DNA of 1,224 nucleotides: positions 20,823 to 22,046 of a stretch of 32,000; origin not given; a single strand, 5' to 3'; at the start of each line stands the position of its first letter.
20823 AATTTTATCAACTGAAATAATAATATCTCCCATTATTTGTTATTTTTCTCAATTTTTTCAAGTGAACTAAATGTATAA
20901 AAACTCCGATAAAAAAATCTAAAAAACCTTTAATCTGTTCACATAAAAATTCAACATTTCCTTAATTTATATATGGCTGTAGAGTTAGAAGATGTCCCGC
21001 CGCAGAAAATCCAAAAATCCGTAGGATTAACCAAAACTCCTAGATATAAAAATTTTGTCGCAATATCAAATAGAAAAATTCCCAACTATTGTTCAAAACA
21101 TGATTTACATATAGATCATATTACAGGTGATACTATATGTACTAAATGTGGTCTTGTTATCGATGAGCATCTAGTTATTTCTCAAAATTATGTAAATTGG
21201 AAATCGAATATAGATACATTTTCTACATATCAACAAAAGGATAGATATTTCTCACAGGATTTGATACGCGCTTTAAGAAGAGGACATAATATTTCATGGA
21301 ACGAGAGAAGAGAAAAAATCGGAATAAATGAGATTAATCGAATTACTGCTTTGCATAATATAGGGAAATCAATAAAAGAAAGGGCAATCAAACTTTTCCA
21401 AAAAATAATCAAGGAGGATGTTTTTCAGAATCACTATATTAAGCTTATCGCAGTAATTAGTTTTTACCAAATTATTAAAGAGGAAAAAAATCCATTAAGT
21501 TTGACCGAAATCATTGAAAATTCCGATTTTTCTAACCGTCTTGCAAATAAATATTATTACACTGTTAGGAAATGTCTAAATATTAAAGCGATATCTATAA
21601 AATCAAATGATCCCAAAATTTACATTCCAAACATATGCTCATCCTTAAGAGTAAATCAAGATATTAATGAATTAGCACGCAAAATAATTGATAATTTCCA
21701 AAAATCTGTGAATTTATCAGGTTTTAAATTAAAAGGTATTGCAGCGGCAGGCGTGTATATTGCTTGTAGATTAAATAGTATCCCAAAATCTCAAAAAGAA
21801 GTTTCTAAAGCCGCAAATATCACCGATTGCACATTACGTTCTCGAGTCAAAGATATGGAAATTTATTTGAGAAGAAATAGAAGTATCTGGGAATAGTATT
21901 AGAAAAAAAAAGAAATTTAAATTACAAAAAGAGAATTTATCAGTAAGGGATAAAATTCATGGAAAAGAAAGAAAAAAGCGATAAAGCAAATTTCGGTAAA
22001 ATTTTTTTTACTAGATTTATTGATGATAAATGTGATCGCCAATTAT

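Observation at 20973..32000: Candidate DNA-end-processing / damage-response neighbourhood: TFB paralog, giant nuclease-helicase, then mre11-rad50 with no herA/nurA in between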

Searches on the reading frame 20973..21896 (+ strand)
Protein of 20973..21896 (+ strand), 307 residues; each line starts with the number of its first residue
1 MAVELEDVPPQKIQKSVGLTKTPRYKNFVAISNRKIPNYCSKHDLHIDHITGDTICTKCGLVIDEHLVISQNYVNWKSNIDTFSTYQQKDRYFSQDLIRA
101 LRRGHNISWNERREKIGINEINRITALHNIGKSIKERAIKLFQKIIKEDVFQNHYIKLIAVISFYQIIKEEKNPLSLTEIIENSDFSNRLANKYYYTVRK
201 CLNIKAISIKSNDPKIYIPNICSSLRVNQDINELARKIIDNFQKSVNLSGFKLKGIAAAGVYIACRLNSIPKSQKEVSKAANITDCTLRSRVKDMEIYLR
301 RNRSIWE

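Call 5: search_protein_families(library=pfam, proteins=[window:20973-21896:+], max_evalue=0.01)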
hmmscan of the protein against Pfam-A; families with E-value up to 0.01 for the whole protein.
window:20973-21896:+ (307 aa): 3 families
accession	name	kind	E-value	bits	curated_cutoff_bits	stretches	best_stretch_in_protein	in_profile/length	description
PF00382.24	TFIIB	-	1e-19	70.8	23.6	1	211-295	5-89/92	Transcription factor TFIIB repeat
PF08271.17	Zn_Ribbon_TF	-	2.8e-06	27.2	29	1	39-68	5-34/43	TFIIB zinc-binding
PF00134.28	Cyclin_N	-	5.5e-05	23.3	23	1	217-298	37-117/127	Cyclin, N-terminal domain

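Call 6: search_protein_families(library=ncbifam, proteins=[window:20973-21896:+], max_evalue=0.01)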
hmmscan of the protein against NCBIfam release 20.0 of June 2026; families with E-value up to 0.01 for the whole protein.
window:20973-21896:+ (307 aa): 1 family
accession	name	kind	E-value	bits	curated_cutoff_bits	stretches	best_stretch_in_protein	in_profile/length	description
NF001658.0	PRK00423.1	subfamily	3.8e-32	111.6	384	2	108-296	118-303/312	transcription initiation factor IIB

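Call 7: search_protein_families(library=padloc, proteins=[window:20973-21896:+], max_evalue=0.01)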
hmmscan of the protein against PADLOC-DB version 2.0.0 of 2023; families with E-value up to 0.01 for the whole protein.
window:20973-21896:+ (307 aa): 0 families

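Call 66: find_homologous_proteins(query=window:20973-21896:+, max_evalue=1e-10)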
Query window:20973-21896:+ (307 aa): 20 proteins with E <= 1e-10 among 804 candidates.
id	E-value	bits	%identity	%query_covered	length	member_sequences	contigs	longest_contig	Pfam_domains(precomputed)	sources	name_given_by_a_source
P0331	2.5e-178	609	93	96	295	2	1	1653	PF00134.29,PF00382.25,PF08271.18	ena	-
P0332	8.1e-172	588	87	100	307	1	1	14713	PF00134.29,PF00382.25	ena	-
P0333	1.1e-167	574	86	100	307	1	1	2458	PF00382.25,PF08271.18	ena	-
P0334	1.2e-164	564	83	100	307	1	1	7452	PF00382.25,PF08271.18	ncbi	-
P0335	2.4e-164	563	83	100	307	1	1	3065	PF00134.29,PF00382.25,PF08271.18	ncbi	-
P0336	8.0e-164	562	83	100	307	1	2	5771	PF00382.25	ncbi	-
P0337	4.8e-163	559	83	100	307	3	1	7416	PF00382.25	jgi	-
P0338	9.8e-162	555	83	100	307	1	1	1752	PF00382.25,PF08271.18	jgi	-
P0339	1.3e-161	554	82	100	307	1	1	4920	PF00382.25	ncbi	-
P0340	1.9e-161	554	83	99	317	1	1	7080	PF00382.25,PF08271.18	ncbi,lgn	-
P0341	2.9e-161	553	82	100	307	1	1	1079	PF00134.29,PF00382.25,PF08271.18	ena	-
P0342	6.0e-158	542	81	100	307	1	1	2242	PF00382.25,PF08271.18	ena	-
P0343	3.3e-154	530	79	100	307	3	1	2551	PF00382.25,PF08271.18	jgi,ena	-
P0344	6.7e-154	529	80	100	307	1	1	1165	PF00382.25,PF08271.18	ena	-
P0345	9.9e-154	529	78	100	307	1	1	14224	PF00382.25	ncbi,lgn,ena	-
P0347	3.8e-152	523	79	100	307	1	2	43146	PF00382.25,PF08271.18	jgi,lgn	jgi:transcription initiation factor TFIIB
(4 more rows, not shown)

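Call 67: find_encoding_contigs(protein=P0347, flank=10000, max_places=3)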
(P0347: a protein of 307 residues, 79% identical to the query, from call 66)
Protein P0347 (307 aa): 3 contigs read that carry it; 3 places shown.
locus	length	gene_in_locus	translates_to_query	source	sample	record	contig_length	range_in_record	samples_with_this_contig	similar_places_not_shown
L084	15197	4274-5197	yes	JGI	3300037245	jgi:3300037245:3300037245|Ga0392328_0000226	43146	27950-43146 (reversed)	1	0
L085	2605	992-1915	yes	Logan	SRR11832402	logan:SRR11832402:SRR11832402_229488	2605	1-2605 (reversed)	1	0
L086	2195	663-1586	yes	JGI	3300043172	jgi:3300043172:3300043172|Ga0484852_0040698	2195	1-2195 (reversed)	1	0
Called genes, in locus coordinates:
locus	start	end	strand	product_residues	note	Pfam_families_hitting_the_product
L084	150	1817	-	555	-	PF01022:HTH_5 (faint), PF01047:MarR (faint), PF12840:HTH_20 (faint), PF13412:HTH_24 (weak), PF24266:HTH_HVO_0163_N (weak), PF13412:HTH_24 (weak)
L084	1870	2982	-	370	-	-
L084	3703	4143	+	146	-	PF00578:AhpC-TSA, PF08534:Redoxin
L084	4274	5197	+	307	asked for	PF08271:Zn_Ribbon_TF (faint), PF00382:TFIIB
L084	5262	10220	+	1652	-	PF13086:AAA_11, PF13245:AAA_19 (weak), PF13087:AAA_12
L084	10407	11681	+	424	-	PF03600:CitMHS, PF02040:ArsB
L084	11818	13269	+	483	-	PF00149:Metallophos, PF12850:Metallophos_2 (faint)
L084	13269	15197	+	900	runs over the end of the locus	PF13304:AAA_21 (faint), PF13476:AAA_23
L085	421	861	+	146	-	PF00578:AhpC-TSA, PF08534:Redoxin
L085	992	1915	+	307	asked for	PF08271:Zn_Ribbon_TF (faint), PF00382:TFIIB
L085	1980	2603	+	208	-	?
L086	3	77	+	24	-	?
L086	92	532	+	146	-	PF00578:AhpC-TSA, PF08534:Redoxin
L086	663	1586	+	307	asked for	PF08271:Zn_Ribbon_TF (faint), PF00382:TFIIB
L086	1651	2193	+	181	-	?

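Call 87: search_solved_structures(query=window:20973-21896:+, max_evalue=0.001, show_alignments=1)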
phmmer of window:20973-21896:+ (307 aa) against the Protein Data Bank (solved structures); distinct sequences matched with E-value up to 0.001: 12.
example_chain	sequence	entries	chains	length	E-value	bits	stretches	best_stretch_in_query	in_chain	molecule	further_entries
1ais_B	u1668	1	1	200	6.9e-16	61.4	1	111-296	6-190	PROTEIN (TRANSCRIPTION INITIATION FACTOR IIB)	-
1d3u_B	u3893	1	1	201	6.9e-16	61.4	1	111-296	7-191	TRANSCRIPTION INITIATION FACTOR IIB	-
29vf_M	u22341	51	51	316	5.4e-11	45.3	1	108-291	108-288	Transcription initiation factor IIB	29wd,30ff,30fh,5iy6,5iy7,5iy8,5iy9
5wh1_A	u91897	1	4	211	3.3e-08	36.2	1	115-291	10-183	Transcription initiation factor IIB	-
1c9b_A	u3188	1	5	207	4.6e-08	35.7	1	119-291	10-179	GENERAL TRANSCRIPTION FACTOR IIB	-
1tfb_A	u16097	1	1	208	5.1e-08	35.5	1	119-291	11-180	TFIIB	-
2phg_A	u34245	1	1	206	5.2e-08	35.5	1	119-291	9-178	Transcription initiation factor IIB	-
1vol_A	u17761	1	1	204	4.3e-07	32.5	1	124-291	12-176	PROTEIN (TRANSCRIPTION FACTOR IIB (TFIIB))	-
3k7a_M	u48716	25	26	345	5.9e-06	28.8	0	215-294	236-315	Transcription initiation factor IIB | TRANSCRIPTION INITIATION FACTOR IIB, SUA7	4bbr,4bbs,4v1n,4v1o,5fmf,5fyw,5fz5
7o4i_M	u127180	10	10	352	6.6e-06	28.6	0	215-294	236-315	Transcription initiation factor IIB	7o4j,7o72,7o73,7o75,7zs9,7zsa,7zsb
6eu0_Z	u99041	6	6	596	2.6e-05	26.7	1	47-295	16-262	Transcription factor IIIB 70 kDa subunit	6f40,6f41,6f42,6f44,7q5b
6cnb_R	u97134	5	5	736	4.3e-05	25.9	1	47-295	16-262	Transcription factor IIIB 70 kDa subunit,TATA-box-binding protein,Transcription factor III | Transcription factor IIIB 70 kDa subunit,TATA-box-binding protein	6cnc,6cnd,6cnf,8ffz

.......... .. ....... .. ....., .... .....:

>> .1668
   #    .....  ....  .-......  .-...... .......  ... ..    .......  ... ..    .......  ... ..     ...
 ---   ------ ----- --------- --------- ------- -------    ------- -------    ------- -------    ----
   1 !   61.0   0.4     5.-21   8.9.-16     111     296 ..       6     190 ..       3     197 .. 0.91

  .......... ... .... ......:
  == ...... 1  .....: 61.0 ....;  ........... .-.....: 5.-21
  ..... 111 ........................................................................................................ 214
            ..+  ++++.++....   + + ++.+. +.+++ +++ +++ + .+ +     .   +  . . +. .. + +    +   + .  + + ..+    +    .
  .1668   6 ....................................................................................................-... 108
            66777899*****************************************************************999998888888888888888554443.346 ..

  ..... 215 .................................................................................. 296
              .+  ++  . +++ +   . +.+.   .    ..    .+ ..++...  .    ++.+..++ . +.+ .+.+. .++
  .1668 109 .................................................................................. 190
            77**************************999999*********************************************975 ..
